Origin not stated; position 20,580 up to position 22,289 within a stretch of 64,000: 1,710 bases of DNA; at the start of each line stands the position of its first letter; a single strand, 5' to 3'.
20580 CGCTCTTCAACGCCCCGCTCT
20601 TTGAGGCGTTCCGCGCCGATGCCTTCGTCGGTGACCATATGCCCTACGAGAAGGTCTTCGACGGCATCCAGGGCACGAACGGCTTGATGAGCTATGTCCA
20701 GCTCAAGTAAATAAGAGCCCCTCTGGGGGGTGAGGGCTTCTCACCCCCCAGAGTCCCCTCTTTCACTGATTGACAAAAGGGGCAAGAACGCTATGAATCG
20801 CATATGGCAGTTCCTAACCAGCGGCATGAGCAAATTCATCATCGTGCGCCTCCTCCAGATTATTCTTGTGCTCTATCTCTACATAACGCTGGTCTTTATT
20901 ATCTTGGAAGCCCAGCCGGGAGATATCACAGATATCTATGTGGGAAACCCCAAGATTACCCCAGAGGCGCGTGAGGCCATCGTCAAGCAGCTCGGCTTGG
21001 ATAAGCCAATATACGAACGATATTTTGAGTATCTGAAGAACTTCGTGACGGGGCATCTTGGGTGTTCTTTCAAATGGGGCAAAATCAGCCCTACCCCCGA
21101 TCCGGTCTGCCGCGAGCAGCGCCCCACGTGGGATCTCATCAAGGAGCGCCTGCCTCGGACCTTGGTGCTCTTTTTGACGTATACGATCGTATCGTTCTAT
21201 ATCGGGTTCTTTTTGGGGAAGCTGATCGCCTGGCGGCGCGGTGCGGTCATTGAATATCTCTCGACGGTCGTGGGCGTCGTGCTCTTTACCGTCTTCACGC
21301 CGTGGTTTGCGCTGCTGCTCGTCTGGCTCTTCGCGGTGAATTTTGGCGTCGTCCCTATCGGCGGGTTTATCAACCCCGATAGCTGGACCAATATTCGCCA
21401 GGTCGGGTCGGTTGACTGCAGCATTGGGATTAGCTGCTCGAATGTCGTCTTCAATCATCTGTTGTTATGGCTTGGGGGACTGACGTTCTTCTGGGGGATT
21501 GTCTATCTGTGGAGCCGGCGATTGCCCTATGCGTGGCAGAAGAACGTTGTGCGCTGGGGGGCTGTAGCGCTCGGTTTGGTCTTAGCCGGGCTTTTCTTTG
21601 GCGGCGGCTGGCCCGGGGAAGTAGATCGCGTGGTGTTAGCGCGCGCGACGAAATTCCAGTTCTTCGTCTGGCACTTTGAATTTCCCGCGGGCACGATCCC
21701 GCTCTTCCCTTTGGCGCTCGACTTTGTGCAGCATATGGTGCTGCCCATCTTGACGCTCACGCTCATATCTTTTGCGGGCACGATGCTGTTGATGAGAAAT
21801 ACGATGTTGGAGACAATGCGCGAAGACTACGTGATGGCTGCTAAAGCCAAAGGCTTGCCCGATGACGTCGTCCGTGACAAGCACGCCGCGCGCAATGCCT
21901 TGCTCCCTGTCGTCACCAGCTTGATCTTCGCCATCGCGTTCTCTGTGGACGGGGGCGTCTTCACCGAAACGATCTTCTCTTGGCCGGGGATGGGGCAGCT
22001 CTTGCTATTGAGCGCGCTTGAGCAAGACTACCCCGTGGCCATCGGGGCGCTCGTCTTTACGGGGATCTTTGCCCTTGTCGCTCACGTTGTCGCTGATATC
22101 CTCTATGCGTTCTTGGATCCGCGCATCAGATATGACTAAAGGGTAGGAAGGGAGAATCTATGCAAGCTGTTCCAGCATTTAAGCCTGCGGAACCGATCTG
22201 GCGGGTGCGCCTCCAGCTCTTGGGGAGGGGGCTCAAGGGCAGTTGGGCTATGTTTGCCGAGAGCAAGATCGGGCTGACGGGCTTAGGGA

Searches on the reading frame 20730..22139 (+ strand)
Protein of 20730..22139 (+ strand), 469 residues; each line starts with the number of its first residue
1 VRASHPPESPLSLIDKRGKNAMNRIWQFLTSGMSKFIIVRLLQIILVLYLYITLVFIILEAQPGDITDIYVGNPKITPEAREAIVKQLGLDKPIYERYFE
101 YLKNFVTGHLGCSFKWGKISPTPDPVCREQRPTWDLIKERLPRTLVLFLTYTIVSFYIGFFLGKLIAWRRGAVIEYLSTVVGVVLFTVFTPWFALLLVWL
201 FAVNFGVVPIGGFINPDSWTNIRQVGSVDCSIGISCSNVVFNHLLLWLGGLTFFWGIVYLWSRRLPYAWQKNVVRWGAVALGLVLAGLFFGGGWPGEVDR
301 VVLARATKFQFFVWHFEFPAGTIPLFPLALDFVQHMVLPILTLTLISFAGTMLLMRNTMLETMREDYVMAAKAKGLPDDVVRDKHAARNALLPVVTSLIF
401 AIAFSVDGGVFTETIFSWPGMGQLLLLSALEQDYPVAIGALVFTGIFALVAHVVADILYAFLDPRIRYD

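Call 70: search_protein_families(library=pfam, proteins=[window:20730-22139:+], max_evalue=0.00001)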
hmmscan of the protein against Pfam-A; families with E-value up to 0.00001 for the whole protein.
window:20730-22139:+ (469 aa): 2 families
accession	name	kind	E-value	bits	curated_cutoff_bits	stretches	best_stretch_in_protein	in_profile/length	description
PF00528.27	BPD_transp_1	-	3.6e-27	95.7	26.4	1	159-467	1-183/184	Binding-protein-dependent transport system inner membrane component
PF19300.4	BPD_transp_1_N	-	2.4e-13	50.7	23.8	1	33-147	1-113/114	Binding-prot-dependent transport system membrane comp, N-term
